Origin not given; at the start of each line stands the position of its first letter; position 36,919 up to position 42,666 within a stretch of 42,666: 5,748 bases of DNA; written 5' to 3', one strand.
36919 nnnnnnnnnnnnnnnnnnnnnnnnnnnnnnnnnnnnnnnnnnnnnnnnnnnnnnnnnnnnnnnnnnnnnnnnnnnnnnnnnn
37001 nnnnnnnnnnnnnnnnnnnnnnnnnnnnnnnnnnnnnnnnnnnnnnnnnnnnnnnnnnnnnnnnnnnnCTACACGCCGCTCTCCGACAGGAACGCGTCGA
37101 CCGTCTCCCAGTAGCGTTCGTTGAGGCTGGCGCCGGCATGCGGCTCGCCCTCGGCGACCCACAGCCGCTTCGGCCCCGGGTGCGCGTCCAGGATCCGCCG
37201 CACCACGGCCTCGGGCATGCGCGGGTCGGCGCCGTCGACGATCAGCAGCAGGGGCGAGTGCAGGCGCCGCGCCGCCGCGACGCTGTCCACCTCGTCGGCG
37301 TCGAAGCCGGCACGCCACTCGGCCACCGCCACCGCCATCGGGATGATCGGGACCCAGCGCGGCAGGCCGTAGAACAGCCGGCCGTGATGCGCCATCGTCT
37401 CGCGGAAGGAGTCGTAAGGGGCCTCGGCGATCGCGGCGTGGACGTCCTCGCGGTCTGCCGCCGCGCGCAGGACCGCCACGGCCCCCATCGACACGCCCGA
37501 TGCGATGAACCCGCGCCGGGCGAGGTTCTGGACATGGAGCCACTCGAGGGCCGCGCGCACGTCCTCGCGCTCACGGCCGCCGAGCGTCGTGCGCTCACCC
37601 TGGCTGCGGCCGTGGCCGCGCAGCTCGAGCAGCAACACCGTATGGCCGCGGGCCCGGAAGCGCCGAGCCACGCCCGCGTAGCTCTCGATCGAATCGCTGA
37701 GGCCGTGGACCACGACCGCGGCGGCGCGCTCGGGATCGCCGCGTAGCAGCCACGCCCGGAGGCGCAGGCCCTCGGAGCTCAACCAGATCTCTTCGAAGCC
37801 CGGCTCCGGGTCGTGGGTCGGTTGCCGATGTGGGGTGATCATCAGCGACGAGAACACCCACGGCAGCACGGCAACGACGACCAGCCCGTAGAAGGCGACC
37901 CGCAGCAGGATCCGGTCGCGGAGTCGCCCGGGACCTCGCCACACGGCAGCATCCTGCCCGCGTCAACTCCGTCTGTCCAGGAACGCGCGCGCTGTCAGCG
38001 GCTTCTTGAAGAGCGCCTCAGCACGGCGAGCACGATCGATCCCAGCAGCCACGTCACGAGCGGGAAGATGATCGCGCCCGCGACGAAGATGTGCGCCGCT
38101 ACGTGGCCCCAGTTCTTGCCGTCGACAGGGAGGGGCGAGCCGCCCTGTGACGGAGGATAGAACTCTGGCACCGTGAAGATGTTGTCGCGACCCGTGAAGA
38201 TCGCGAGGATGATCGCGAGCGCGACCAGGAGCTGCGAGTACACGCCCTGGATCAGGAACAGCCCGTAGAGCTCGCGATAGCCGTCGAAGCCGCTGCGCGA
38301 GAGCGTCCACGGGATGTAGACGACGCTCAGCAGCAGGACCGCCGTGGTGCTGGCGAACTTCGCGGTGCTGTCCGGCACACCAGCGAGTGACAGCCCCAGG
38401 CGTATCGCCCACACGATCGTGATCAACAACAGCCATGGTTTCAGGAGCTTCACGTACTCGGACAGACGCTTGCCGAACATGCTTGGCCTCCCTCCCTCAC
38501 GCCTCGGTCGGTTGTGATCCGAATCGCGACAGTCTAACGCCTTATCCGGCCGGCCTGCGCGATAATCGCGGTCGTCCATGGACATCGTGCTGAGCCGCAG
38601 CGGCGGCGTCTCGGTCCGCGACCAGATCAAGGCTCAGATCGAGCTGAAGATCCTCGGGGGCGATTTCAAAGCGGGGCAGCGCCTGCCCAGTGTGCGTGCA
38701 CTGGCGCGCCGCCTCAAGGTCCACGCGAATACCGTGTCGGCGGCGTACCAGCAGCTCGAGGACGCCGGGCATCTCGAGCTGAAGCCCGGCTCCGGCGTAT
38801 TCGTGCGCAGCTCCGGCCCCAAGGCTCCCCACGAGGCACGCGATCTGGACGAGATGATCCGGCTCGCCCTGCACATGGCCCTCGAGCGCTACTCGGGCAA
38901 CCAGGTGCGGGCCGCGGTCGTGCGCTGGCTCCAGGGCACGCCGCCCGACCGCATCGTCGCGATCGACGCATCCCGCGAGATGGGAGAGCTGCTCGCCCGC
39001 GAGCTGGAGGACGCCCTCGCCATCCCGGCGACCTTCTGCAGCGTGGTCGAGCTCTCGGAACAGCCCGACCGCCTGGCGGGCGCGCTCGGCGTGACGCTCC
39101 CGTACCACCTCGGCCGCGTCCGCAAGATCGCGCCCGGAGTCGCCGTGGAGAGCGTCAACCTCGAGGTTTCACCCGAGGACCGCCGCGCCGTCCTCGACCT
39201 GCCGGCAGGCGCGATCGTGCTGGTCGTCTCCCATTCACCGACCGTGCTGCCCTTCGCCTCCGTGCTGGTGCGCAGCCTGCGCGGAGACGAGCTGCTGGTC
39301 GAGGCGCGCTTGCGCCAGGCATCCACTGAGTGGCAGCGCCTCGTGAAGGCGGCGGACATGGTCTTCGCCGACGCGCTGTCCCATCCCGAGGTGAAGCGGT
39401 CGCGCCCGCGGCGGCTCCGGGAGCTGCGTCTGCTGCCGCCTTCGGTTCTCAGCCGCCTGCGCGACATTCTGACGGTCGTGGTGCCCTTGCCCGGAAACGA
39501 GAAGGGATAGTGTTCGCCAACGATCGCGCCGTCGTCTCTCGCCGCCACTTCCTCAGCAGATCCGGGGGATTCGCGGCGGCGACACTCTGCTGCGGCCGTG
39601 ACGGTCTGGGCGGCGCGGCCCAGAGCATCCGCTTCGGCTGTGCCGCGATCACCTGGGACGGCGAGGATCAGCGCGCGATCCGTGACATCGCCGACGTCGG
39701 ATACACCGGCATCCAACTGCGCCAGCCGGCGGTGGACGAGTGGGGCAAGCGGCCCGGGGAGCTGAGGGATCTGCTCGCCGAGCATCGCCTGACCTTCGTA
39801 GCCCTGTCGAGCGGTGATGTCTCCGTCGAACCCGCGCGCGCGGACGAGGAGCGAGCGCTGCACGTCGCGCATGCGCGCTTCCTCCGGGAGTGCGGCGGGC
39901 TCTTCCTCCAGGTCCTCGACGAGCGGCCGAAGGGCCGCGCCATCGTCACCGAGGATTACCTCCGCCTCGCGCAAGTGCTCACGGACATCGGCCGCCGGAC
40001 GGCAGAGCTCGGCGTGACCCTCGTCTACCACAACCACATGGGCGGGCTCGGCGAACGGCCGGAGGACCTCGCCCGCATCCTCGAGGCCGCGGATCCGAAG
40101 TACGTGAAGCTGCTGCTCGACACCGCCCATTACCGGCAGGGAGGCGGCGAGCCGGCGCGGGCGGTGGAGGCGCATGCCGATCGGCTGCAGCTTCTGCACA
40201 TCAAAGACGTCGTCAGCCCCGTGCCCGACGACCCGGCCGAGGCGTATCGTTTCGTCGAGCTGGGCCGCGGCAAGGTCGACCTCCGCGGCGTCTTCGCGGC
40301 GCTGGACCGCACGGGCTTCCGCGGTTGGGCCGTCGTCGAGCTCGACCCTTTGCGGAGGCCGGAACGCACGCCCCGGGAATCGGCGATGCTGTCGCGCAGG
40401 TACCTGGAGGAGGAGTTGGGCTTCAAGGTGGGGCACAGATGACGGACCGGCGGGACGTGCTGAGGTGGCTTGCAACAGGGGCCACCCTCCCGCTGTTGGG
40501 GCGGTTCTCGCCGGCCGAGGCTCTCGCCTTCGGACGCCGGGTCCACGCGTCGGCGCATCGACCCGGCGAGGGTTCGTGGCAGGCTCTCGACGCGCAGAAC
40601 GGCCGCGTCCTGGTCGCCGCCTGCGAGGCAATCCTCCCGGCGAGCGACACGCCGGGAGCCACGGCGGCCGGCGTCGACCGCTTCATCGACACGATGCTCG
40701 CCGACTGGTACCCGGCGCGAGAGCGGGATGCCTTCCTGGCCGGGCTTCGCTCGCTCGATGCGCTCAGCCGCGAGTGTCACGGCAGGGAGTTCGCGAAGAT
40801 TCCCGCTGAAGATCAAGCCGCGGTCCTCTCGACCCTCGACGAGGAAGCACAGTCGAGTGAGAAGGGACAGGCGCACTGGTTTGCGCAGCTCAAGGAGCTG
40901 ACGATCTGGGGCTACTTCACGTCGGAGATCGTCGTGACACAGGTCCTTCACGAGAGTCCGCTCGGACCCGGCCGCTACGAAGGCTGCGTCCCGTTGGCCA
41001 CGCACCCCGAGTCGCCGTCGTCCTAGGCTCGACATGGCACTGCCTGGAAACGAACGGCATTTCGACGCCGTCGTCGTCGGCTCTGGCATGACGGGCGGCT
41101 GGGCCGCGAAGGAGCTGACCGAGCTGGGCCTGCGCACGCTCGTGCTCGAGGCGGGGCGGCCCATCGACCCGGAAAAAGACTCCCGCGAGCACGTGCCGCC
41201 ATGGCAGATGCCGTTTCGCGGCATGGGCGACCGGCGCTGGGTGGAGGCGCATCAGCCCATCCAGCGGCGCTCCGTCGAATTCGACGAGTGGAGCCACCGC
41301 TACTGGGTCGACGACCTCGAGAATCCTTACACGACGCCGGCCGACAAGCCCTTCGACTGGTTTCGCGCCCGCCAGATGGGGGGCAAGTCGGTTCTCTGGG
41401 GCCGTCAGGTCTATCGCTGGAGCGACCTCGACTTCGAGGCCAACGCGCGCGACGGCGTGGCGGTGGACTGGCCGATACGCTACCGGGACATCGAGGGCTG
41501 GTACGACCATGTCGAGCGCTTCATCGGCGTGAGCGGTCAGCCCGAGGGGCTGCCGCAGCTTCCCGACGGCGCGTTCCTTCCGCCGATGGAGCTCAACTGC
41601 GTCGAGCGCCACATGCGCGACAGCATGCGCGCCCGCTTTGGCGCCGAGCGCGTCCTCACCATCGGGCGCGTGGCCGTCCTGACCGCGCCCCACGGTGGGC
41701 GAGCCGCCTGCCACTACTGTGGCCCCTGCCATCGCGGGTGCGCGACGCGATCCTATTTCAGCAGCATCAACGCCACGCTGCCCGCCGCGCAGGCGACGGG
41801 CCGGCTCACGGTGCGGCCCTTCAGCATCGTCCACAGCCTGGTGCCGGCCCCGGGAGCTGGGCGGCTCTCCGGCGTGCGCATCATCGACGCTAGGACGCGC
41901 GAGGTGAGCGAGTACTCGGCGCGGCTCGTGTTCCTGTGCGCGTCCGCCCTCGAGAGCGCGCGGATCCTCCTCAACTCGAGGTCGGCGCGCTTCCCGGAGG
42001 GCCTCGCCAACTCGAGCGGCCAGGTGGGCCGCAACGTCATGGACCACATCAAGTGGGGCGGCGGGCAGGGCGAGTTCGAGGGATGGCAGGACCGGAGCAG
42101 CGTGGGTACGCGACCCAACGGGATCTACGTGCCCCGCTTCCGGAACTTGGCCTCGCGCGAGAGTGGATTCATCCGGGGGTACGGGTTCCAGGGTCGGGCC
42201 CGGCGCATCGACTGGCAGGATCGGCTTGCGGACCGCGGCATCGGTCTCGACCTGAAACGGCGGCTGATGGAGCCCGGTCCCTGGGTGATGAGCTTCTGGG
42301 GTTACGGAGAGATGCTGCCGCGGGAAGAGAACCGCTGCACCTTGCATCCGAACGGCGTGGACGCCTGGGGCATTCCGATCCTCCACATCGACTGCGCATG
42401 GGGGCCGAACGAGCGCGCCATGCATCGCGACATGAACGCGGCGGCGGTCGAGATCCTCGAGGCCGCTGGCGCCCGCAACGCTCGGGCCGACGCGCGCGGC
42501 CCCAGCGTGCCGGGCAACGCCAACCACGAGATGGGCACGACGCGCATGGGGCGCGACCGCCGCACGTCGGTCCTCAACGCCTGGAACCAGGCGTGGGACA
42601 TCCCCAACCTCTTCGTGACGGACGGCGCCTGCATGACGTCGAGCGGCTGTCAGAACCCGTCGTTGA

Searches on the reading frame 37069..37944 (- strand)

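Call 65: search_protein_families(library=pfam, proteins=[window:37069-37944:-], max_evalue=0.001)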
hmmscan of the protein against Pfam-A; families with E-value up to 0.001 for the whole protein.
window:37069-37944:- (291 aa): 4 families
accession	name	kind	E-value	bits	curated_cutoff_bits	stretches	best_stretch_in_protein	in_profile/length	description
PF12146.15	Hydrolase_4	-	1.1e-16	61.3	27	1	71-183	2-116/239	Serine aminopeptidase, S33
PF02129.25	Peptidase_S15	-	8.1e-12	45.8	23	1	95-191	46-143/262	X-Pro dipeptidyl-peptidase (S15 family)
PF00561.26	Abhydrolase_1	-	1.4e-10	41.7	25.8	1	77-181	4-107/245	alpha/beta hydrolase fold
PF12697.13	Abhydrolase_6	-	7.5e-09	37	26.3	1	77-265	2-174/217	Alpha/beta hydrolase family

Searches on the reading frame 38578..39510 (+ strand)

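Call 65: search_protein_families(library=pfam, proteins=[window:38578-39510:+], max_evalue=0.001)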
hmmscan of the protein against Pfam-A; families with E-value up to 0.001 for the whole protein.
window:38578-39510:+ (310 aa): 3 families
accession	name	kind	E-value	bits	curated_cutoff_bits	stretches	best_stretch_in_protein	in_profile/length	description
PF00392.27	GntR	-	5e-16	58.6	27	1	15-76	3-64/64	Bacterial regulatory proteins, gntR family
PF13730.12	HTH_36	-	7.1e-05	23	25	1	32-66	21-55/55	Helix-turn-helix domain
PF01325.25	Fe_dep_repress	-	0.00066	20.3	26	0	34-74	20-60/60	Iron dependent repressor, N-terminal DNA binding domain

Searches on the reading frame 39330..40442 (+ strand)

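Call 65: search_protein_families(library=pfam, proteins=[window:39330-40442:+], max_evalue=0.001)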
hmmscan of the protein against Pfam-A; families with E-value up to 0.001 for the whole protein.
window:39330-40442:+ (370 aa): 1 family
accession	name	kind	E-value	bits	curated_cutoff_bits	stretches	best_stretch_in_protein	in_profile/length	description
PF01261.30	AP_endonuc_2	-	1.2e-30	107.4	31.1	1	118-351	2-242/249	Xylose isomerase-like TIM barrel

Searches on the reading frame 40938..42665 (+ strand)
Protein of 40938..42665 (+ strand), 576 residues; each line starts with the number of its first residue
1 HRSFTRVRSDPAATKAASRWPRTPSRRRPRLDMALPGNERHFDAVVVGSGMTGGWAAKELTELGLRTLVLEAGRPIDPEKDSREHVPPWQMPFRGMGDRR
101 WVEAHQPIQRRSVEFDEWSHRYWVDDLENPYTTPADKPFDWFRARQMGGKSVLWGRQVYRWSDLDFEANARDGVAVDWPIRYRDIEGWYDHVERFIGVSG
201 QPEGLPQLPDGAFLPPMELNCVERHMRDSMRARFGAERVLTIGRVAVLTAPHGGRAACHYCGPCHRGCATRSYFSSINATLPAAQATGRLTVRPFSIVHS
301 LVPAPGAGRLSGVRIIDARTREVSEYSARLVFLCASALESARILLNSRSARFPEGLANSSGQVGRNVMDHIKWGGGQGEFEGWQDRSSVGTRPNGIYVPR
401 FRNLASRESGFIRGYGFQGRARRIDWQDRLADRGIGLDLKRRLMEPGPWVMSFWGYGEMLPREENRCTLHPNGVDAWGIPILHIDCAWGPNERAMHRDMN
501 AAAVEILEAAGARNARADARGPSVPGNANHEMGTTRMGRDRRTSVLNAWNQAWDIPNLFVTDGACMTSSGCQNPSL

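Call 65: search_protein_families(library=pfam, proteins=[window:40938-42665:+], max_evalue=0.001)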
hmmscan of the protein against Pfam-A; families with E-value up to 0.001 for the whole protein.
window:40938-42665:+ (576 aa): 3 families
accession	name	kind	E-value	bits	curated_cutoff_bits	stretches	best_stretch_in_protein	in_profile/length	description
PF05199.19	GMC_oxred_C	-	2.2e-19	70.9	24.6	1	465-576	3-133/139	GMC oxidoreductase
PF00732.25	GMC_oxred_N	-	8.2e-09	36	23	1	256-371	109-217/218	GMC oxidoreductase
PF01266.30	DAO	-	0.00039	20.5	27.9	1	43-75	1-34/353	FAD dependent oxidoreductase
